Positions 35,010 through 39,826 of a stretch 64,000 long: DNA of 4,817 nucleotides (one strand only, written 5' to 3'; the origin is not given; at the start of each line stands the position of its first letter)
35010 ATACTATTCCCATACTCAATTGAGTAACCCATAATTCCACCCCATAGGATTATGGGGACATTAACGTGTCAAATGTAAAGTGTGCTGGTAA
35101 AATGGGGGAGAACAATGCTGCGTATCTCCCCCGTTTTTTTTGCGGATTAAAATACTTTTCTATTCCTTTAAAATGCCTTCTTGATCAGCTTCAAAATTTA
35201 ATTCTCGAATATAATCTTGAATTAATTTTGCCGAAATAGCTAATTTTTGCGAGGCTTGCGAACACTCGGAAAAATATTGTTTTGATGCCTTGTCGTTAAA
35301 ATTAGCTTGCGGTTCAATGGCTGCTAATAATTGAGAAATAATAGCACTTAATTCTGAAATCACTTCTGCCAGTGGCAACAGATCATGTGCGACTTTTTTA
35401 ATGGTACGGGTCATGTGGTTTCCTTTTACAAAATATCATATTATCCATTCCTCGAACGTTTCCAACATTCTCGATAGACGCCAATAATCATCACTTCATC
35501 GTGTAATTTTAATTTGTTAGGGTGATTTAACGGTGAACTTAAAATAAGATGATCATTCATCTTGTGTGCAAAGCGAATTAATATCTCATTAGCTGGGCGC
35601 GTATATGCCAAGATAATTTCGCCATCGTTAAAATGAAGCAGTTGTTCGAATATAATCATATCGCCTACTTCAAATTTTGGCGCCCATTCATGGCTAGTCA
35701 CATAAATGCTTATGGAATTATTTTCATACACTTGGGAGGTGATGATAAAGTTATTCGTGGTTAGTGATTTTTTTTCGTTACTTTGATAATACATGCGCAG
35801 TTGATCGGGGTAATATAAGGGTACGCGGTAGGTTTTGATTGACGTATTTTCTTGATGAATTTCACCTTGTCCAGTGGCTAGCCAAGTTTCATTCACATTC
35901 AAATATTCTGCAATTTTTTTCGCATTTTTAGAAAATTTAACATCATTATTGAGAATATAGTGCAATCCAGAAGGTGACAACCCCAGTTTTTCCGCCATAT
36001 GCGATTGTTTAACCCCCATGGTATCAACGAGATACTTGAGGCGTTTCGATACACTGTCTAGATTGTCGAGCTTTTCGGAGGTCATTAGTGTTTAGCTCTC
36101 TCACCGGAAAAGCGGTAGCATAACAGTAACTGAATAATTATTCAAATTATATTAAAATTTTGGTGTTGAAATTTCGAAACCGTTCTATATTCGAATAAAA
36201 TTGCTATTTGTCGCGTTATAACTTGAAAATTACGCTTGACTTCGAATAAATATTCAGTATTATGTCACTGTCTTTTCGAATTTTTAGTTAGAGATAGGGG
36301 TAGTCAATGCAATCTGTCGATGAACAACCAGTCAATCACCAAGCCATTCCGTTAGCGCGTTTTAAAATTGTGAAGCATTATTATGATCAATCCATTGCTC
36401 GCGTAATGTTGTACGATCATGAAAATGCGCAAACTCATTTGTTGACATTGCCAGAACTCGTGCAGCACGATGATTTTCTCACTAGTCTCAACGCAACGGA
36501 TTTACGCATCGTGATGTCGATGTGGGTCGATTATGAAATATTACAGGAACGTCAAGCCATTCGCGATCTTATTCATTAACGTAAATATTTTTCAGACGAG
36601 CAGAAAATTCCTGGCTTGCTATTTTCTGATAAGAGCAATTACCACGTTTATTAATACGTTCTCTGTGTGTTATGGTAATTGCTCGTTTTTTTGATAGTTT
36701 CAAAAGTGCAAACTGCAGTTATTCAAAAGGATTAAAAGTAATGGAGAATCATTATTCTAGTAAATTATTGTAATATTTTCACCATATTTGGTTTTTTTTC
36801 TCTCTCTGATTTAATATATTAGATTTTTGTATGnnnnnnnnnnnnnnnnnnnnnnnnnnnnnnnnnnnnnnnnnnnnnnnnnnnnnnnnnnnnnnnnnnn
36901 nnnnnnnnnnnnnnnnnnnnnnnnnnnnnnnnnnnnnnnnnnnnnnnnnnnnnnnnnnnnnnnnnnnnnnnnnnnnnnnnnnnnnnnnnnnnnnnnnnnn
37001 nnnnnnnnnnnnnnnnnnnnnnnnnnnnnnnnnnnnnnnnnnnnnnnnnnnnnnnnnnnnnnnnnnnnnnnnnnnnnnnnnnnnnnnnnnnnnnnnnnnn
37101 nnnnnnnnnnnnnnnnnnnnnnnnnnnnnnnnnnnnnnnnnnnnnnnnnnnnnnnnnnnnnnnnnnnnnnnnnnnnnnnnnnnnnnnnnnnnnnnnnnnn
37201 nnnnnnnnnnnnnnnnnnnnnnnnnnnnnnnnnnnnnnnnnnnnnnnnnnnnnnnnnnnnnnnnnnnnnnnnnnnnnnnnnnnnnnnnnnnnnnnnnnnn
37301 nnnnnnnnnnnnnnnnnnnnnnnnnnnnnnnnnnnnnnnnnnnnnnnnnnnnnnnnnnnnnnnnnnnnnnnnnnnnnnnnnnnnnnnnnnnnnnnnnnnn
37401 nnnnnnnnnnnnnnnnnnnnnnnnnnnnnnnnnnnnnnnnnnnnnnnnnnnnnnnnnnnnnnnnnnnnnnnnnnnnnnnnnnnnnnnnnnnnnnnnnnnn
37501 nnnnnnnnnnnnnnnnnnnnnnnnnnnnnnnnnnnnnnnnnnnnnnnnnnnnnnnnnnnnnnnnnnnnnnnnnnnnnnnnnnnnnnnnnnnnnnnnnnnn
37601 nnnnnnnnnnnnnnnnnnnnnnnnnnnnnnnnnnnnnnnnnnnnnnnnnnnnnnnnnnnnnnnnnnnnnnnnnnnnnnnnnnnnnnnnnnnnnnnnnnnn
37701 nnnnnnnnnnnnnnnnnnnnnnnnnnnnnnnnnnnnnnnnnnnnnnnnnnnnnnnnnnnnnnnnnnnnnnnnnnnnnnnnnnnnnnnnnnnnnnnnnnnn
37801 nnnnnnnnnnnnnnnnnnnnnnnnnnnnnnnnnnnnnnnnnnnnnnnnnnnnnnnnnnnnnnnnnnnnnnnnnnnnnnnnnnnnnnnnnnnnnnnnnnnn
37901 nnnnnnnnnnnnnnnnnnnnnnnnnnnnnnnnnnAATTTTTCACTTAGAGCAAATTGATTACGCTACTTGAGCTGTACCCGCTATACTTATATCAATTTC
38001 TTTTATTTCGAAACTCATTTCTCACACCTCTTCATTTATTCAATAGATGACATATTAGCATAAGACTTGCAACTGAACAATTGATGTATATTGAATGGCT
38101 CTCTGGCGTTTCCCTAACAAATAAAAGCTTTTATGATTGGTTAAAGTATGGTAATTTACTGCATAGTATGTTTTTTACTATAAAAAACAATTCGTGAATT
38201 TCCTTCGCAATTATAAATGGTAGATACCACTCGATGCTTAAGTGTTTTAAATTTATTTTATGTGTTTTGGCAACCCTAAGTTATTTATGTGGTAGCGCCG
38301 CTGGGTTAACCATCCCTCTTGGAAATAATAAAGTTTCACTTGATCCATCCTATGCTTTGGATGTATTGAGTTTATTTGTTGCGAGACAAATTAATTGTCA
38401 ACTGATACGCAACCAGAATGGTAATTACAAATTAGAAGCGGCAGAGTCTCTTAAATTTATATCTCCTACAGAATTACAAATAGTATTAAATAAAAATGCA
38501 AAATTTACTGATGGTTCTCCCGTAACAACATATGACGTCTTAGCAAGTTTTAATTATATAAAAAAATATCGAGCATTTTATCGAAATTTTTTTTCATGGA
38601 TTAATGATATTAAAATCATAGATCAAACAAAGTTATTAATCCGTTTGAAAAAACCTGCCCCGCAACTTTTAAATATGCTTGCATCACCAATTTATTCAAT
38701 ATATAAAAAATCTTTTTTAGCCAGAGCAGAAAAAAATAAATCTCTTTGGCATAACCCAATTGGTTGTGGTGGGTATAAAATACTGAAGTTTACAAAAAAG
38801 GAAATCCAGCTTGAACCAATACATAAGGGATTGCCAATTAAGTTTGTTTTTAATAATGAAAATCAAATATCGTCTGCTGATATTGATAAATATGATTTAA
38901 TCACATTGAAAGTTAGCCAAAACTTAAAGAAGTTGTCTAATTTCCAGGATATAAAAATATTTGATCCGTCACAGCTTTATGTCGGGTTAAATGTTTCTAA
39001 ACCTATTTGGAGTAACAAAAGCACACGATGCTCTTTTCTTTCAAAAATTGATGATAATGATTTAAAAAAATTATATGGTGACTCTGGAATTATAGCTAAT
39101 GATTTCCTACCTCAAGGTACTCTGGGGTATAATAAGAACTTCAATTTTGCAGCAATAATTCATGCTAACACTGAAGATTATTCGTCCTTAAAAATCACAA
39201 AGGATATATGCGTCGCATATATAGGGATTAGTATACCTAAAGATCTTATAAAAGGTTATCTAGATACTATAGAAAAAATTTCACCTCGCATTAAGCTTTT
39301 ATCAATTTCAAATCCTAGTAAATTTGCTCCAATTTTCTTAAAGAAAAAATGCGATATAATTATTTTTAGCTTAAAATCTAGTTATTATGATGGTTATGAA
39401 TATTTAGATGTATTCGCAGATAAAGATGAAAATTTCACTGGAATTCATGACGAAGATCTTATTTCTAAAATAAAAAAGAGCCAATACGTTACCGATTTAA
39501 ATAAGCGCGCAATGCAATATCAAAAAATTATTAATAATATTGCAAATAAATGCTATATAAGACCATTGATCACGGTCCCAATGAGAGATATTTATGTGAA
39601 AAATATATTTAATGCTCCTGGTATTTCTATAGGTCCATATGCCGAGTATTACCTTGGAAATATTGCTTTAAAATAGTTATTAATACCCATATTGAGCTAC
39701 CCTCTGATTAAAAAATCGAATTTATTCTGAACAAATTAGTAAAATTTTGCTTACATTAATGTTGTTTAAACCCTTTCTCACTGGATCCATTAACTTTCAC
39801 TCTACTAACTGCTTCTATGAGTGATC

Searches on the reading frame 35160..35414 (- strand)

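Call 3: search_protein_families(library=pfam, proteins=[window:35160-35414:-], max_evalue=0.1)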
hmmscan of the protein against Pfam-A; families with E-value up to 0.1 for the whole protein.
window:35160-35414:- (84 aa): 1 family
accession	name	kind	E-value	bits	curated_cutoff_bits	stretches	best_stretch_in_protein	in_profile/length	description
PF08280.17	HTH_Mga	-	0.008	16.6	23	1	54-75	25-48/59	M protein trans-acting positive regulator (MGA) HTH domain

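Call 51: search_protein_families(library=padloc, proteins=[window:35160-35414:-], max_evalue=0.01)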
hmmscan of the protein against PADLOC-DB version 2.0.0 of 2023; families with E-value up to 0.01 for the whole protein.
window:35160-35414:- (84 aa): 0 families

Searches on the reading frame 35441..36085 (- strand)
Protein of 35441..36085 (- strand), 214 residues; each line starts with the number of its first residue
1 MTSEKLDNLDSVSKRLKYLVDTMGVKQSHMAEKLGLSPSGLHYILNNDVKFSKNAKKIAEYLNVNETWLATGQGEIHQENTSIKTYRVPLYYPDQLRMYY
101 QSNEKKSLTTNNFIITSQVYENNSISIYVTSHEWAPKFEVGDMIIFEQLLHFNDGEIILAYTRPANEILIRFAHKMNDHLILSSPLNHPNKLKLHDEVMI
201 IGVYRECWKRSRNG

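Call 3: search_protein_families(library=pfam, proteins=[window:35441-36085:-], max_evalue=0.1)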
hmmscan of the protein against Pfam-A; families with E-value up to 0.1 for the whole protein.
window:35441-36085:- (214 aa): 8 families
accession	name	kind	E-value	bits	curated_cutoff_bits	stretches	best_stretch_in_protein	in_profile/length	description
PF12844.13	HTH_19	-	1.5e-07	31.6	30.2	1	16-75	4-64/64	Helix-turn-helix domain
PF01381.28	HTH_3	-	9.9e-05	22.7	23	1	17-69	2-55/55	Helix-turn-helix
PF00717.28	Peptidase_S24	-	0.00098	19.3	23.3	1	120-203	29-114/116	Peptidase S24-like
PF01418.23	HTH_6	-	0.017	15.6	28.3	0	40-65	3-28/77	Helix-turn-helix domain, rpiR family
PF02954.25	HTH_8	-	0.029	14.5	22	0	27-43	21-37/42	Bacterial regulatory protein, Fis family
PF13443.12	HTH_26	-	0.042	14.5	22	1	15-65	1-53/63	Cro/C1-type HTH DNA-binding domain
PF05775.19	AfaD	-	0.057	14.2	30.8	0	102-147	30-75/104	Enterobacteria AfaD invasin protein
PF07022.19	Phage_CI_repr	-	0.094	13.5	22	0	16-76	3-64/65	Bacteriophage CI repressor helix-turn-helix domain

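Call 51: search_protein_families(library=padloc, proteins=[window:35441-36085:-], max_evalue=0.01)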
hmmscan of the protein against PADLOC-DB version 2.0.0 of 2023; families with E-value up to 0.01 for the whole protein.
window:35441-36085:- (214 aa): 2 families
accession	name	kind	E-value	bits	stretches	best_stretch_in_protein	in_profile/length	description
PDLC04775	PDC-M69A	-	0.0065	15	0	10-79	6-76/113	-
PDLC02926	HTH_VI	-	0.007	14.6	0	16-71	6-62/92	-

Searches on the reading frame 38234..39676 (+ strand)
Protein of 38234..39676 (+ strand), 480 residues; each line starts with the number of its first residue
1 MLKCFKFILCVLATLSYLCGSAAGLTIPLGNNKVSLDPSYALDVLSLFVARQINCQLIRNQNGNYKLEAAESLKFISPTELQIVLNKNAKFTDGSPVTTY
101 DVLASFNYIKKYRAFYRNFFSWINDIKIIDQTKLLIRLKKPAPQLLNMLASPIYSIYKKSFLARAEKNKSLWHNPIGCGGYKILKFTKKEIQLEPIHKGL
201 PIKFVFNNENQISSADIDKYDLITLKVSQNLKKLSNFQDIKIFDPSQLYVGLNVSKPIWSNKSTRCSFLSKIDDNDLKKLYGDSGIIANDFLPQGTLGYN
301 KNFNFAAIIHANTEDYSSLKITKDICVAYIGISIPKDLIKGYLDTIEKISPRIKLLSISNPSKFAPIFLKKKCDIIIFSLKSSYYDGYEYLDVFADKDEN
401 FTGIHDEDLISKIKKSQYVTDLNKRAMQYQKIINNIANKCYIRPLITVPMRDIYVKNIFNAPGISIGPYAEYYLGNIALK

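Call 3: search_protein_families(library=pfam, proteins=[window:38234-39676:+], max_evalue=0.1)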
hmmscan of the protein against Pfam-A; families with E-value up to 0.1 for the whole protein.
window:38234-39676:+ (480 aa): 2 families
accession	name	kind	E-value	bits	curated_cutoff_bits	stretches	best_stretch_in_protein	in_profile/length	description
PF00496.27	SBP_bac_5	-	1.2e-21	77.7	32.4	1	70-305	7-260/368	Bacterial extracellular solute-binding proteins, family 5 Middle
PF03622.19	IBV_3B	-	0.041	14.3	27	1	218-246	9-37/63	IBV 3B protein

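Call 4: search_protein_families(library=ncbifam, proteins=[window:38234-39676:+], max_evalue=0.1)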
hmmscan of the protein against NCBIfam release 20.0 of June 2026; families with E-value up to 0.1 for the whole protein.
window:38234-39676:+ (480 aa): 8 families
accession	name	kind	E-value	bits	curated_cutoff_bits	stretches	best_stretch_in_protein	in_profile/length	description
NF045468.1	Opp5A_nikA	equivalog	2.3e-10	39.6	600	1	60-194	52-178/488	nickel ABC transporter substrate-binding protein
NF011942.0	PRK15413.1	equivalog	3.3e-09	36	594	1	11-187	15-194/512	glutathione ABC transporter substrate-binding protein GsiB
NF010149.0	PRK13626.1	equivalog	2e-08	33.4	476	1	36-194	133-284/552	HTH-type transcriptional regulator SgrR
TIGR02294.1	nickel_nikA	equivalog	2.6e-05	23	393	1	83-189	67-176/501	nickel ABC transporter substrate-binding protein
NF011684.0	PRK15104.1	equivalog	0.0003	19.6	947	1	30-112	46-129/543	oligopeptide ABC transporter substrate-binding protein OppA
NF043070.1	DppA_dipep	equivalog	0.0011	17.6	1005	0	122-303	151-349/535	dipeptide ABC transporter periplasmic-binding protein DppA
NF011689.0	PRK15109.1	equivalog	0.014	14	560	1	119-188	153-225/547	ABC transporter substrate-binding protein SapA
TIGR04028.1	SBP_KPN_01854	hypoth_equivalog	0.049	12.2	468.5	0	78-151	59-136/509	TIGR04028 family ABC transporter substrate-binding protein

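Call 51: search_protein_families(library=padloc, proteins=[window:38234-39676:+], max_evalue=0.01)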
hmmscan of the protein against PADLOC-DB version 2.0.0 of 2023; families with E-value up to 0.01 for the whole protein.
window:38234-39676:+ (480 aa): 0 families

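Call 60: find_homologous_proteins(query=window:38234-39676:+, max_evalue=1e-30)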
Query window:38234-39676:+ (480 aa): 39 proteins with E <= 1e-30 among 8000 candidates.
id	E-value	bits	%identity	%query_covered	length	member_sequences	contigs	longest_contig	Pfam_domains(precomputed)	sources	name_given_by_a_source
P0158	0.0e+0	1070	100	100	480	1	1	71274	PF00496.28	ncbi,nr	ncbi:MAG: hypothetical protein KIT27_06705 [Legionellales bacterium]|nr:hypothetical protein [Legion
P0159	1.2e-137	478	48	97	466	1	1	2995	PF00496.28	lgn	-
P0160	1.7e-136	474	48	95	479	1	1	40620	PF00496.28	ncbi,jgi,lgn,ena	jgi:ABC-type transport system substrate-binding protein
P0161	2.0e-134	467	46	100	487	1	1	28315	PF00496.28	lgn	-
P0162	7.1e-132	459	46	99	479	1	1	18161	PF00496.28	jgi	-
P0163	9.5e-131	455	46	98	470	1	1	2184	PF00496.28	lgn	-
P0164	1.8e-127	444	44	98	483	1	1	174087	PF00496.28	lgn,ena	-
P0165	3.5e-127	443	47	94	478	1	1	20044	PF00496.28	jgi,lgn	-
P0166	4.9e-127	443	44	99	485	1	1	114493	PF00496.28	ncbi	-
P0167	2.0e-124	434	46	95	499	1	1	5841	PF00496.28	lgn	-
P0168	8.1e-123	429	42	98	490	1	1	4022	PF00496.28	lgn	-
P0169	4.6e-122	426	44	100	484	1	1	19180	PF00496.28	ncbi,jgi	jgi:hypothetical protein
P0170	3.0e-119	417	42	98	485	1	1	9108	PF00496.28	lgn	-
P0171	1.9e-118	414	43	95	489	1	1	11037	PF00496.28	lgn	-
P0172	1.8e-117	411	42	98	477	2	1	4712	PF00496.28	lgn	-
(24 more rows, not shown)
